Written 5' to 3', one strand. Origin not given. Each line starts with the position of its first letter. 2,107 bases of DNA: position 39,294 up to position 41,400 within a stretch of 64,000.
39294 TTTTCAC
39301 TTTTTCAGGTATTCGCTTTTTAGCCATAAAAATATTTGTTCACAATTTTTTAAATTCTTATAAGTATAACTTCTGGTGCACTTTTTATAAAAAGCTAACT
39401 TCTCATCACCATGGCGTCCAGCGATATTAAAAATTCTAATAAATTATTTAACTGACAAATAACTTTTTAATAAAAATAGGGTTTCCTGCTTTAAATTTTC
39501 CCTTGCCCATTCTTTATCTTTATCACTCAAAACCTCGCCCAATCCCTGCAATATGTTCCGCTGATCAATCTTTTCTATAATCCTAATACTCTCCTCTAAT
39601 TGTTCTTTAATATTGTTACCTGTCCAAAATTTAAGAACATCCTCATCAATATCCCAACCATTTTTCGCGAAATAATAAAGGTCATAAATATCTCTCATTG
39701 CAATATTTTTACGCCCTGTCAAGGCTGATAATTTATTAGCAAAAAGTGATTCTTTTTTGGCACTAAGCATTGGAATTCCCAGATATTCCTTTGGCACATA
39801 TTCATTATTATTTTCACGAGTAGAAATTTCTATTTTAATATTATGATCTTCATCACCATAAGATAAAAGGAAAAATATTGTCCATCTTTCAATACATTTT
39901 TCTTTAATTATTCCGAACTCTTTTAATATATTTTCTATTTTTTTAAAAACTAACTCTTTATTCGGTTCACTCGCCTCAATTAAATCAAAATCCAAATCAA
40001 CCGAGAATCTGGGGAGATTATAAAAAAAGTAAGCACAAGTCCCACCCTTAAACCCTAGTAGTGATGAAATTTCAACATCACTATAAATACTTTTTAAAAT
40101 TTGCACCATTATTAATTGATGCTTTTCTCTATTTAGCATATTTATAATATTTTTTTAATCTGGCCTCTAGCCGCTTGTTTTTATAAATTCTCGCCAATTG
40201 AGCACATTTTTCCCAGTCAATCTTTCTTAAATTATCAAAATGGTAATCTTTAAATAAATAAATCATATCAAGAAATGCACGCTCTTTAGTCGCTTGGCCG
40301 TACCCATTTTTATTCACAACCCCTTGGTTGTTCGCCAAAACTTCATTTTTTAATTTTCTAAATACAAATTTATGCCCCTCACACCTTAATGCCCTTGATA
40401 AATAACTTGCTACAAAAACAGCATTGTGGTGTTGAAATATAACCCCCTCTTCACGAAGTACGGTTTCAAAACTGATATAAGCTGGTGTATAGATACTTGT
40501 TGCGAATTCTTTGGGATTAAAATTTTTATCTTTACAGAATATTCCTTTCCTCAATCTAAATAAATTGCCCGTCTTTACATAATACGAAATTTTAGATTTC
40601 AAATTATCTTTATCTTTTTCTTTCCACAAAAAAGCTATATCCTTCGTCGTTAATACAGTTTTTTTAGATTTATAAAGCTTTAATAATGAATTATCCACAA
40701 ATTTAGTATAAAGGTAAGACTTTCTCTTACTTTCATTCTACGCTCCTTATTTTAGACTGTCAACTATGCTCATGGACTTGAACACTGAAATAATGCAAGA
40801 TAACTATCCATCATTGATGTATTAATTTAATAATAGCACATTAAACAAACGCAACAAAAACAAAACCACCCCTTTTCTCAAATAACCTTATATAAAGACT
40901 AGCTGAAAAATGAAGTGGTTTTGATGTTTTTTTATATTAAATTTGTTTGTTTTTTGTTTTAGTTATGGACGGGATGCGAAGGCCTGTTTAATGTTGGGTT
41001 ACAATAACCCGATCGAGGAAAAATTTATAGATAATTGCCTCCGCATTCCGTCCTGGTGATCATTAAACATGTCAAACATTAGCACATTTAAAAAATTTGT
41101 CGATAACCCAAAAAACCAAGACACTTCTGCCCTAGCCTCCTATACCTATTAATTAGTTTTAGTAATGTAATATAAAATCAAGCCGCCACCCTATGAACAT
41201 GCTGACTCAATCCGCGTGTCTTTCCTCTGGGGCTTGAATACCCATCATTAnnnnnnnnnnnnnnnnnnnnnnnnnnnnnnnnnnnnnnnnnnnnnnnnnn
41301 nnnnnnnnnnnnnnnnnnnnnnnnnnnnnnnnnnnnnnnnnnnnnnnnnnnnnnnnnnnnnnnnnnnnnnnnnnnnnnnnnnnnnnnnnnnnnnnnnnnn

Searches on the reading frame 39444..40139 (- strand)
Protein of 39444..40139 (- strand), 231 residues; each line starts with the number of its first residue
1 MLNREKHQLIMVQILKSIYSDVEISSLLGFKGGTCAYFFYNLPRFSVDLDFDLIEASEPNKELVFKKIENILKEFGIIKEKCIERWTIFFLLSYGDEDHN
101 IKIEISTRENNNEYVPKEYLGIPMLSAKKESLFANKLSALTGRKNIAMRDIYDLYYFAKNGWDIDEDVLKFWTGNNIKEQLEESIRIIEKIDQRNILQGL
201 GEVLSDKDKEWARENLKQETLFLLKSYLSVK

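Call 6: search_protein_families(library=pfam, proteins=[window:39444-40139:-], max_evalue=0.01)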
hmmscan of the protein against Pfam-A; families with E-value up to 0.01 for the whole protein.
window:39444-40139:- (231 aa): 1 family
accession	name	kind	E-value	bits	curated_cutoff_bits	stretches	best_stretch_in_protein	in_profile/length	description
PF08843.17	AbiEii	-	1.6e-19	71.3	22.5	1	14-178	2-191/238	Nucleotidyl transferase AbiEii toxin, Type IV TA system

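Call 7: search_protein_families(library=padloc, proteins=[window:39444-40139:-], max_evalue=0.01)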
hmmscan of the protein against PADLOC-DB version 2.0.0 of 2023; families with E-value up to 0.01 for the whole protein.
window:39444-40139:- (231 aa): 21 families
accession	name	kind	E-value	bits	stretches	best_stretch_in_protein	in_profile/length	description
PDLC02324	AbiEii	-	6e-66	220.5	1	4-227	3-224/231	AbiEii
PDLC02307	AbiEii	-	6.2e-23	79.7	1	4-168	5-156/219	AbiEii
PDLC02293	AbiEii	-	1.4e-17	62.1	1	27-176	41-209/270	AbiEii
PDLC02330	AbiEii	-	3.8e-17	60.7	1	5-214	5-205/219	AbiEii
PDLC02328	AbiEii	-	1.5e-14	52.4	1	28-160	15-144/203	AbiEii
PDLC02305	AbiEii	-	1.5e-14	52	1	10-221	27-253/306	AbiEii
PDLC02323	AbiEii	-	3.1e-14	51.2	1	5-169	20-195/248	AbiEii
PDLC02321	AbiEii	-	1.8e-13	48.8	2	105-193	163-257/296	AbiEii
PDLC02304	AbiEii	-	1.9e-13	49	1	11-164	27-193/260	AbiEii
PDLC02294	AbiEii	-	7.3e-13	46.9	1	8-205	25-238/260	AbiEii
PDLC02296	AbiEii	-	1.4e-11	42.1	2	9-59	28-77/282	AbiEii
PDLC02298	AbiEii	-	1.5e-11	42.1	1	2-192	3-194/220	AbiEii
PDLC02313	AbiEii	-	3.9e-11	40.9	1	10-193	27-224/254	AbiEii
PDLC02290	AbiEii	-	2.1e-09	35.3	1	11-165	8-166/290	AbiEii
PDLC02317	AbiEii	-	4.4e-09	33.8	1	12-71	28-88/396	AbiEii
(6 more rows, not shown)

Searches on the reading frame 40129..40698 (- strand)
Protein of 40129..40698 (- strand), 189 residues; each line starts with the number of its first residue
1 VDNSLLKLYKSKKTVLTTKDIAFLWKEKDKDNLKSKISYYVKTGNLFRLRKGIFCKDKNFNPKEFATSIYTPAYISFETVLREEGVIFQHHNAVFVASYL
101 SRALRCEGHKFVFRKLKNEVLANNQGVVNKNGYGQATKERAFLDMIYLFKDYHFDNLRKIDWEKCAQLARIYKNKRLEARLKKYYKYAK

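Call 6: search_protein_families(library=pfam, proteins=[window:40129-40698:-], max_evalue=0.01)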
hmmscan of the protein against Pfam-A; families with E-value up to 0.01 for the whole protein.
window:40129-40698:- (189 aa): 0 families

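Call 7: search_protein_families(library=padloc, proteins=[window:40129-40698:-], max_evalue=0.01)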
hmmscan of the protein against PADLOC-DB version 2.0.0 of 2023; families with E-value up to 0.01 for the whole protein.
window:40129-40698:- (189 aa): 15 families
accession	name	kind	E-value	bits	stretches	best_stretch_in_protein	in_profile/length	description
PDLC02255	AbiEi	-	1e-59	199.3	1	4-185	4-184/186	AbiEi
PDLC02241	AbiEi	-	1.4e-18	65.4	1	14-184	13-194/199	AbiEi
PDLC02230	AbiEi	-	1.1e-14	52.6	1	28-156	14-143/192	AbiEi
PDLC02272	AbiEi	-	2.5e-13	48.3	1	30-187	28-197/200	AbiEi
PDLC02267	AbiEi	-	1.5e-11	42.2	1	5-147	10-153/252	AbiEi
PDLC02232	AbiEi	-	1.5e-08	32.7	1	4-146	9-160/177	AbiEi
PDLC02240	AbiEi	-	9.1e-08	29.9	1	14-152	16-165/216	AbiEi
PDLC02273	AbiEi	-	2.4e-06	25.7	1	68-186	80-191/205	AbiEi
PDLC02269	AbiEi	-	4.6e-05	20.9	1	12-147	9-145/251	AbiEi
PDLC02270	AbiEi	-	0.00021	18.5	1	9-93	6-99/265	AbiEi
PDLC02274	AbiEi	-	0.00061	17.5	1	37-98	38-101/217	AbiEi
PDLC02225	AbiEi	-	0.0032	15.2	1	8-101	13-99/198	AbiEi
PDLC02254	AbiEi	-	0.0043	14.7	1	28-58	24-54/197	AbiEi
PDLC02227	AbiEi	-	0.0066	14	0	34-151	32-144/233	AbiEi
PDLC02238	AbiEi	-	0.0088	13.9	0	35-85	16-66/180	AbiEi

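Call 50: find_encoding_contigs(protein=window:40129-40698:-, flank=10000, max_places=10)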
Protein window:40129-40698:- (189 aa): 5 contigs read that carry it; 3 places shown.
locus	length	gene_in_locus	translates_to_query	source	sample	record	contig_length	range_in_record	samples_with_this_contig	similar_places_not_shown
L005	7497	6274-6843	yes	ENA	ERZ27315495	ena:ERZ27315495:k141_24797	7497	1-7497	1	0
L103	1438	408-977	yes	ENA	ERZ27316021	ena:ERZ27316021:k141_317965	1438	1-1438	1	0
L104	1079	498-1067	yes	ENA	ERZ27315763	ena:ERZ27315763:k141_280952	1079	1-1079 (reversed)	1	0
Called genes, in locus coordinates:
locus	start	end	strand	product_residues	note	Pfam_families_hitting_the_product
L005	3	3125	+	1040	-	?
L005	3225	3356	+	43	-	-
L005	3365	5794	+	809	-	PF00990:GGDEF (weak)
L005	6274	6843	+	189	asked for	-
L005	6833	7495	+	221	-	?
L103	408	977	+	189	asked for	-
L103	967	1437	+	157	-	?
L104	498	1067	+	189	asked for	-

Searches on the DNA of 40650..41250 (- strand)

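Call 23: search_rna_families(source=window, start=40650, end=41250, threshold=evalue, max_evalue=10)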
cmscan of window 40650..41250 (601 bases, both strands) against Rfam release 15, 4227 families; matches with E-value up to 10: 6.
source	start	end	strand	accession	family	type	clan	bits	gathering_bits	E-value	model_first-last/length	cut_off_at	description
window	40853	40933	-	RF04106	mir-1303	Gene; miRNA;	-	17.6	107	1.7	1-85/85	no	mir-1303 microRNA precursor family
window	40861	40923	-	RF04143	MIR869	Gene; miRNA;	-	16.2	330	0.15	1-298/298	no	MIR869 microRNA precursor family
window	40862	40922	-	RF03940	MIR9563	Gene; miRNA;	-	15.7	90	5.5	1-127/127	no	MIR9563 microRNA precursor family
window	41200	41250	+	RF02570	BM-sr0117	Gene; sRNA;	-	14.3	112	4.8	1-53/83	3'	Brucella melitensis small RNA 0117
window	40943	40977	+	RF01841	veev_FSE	Cis-reg; frameshift_element;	-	13.7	55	9.2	1-71/71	no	venezuelan equine encephalitis virus ribosomal frameshift element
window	40742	40815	-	RF02475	GlsR6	Gene; snRNA; snoRNA; CD-box;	-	12.4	75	3.3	1-59/59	no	Small nucleolar RNA GlsR6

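Call 62: build_rna_model(alignment_id=A4)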
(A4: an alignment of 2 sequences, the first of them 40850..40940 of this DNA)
Model R1 built from alignment A4 (2 sequences, 94 columns); structure: RNAalifold consensus.
model positions 94; base pairs 32; branch points 0; effective number of sequences 0.93; information 0.608 bits per position. Calibrated on 0.2 Mb of random sequence (short: E-values are rough).
structure used (alignment columns):
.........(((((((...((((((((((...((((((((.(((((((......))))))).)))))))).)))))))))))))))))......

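Call 63: search_with_rna_model(model_id=R1, source=window, filters=off, max_evalue=10)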
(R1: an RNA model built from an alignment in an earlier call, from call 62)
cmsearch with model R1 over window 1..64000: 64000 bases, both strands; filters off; matches with E-value up to 10: 55.
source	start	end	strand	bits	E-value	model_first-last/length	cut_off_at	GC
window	48943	49036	-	113.1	8.4e-28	1-94/94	no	0.35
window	40850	40940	-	102.8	5.3e-25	1-94/94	no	0.29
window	48944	49024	+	36.1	7.4e-07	1-94/94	no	0.37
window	40844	40934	+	30.8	2.1e-05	1-94/94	no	0.3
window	33442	33512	+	20.4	0.015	1-94/94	no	0.23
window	14626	14686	+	19.2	0.031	1-94/94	no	0.21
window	38481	38572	-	18.4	0.05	1-94/94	no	0.28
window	57352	57414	-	17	0.12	1-94/94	no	0.27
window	45644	45699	-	16.4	0.17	1-94/94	no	0.18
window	22230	22315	-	15.8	0.26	1-94/94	no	0.29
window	60104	60146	+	15.5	0.31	1-94/94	no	0.19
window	33454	33509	-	15.2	0.36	1-94/94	no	0.25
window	36725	36777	-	14.7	0.5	1-94/94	no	0.19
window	38277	38361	-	14.7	0.52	1-94/94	no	0.31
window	36720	36776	+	14.2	0.7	1-94/94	no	0.18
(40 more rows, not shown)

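Call 79: search_with_rna_model(model_id=R1, sources=[L115, L116, L099, L110, L111, L112, L113, L089, L091, L095, L097, L098, L100, L102], max_evalue=1)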
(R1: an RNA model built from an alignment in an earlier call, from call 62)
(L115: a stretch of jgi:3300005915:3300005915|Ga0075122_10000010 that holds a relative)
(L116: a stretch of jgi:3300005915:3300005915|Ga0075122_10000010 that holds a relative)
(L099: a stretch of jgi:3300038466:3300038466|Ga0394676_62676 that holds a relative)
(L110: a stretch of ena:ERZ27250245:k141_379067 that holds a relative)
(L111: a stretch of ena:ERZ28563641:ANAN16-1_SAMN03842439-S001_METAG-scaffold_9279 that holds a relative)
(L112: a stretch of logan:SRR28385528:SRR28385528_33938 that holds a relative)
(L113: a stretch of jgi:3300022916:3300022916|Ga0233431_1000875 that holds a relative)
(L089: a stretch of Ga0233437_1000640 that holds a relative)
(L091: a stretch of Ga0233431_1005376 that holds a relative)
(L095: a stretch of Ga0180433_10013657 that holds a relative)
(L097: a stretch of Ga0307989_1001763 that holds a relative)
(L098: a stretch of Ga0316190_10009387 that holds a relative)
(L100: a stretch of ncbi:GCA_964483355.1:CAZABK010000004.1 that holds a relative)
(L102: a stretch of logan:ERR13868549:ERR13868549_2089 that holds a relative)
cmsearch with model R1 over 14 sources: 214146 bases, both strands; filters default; matches with E-value up to 1: 5.
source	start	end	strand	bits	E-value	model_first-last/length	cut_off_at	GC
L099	6360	6420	-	23.5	0.0068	1-94/94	no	0.33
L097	5191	5249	-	20.6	0.043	1-94/94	no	0.32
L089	10544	10600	+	19.3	0.097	1-94/94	no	0.26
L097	5190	5243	+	16.8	0.45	1-94/94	no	0.3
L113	3330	3376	-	16.5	0.56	1-94/94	no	0.26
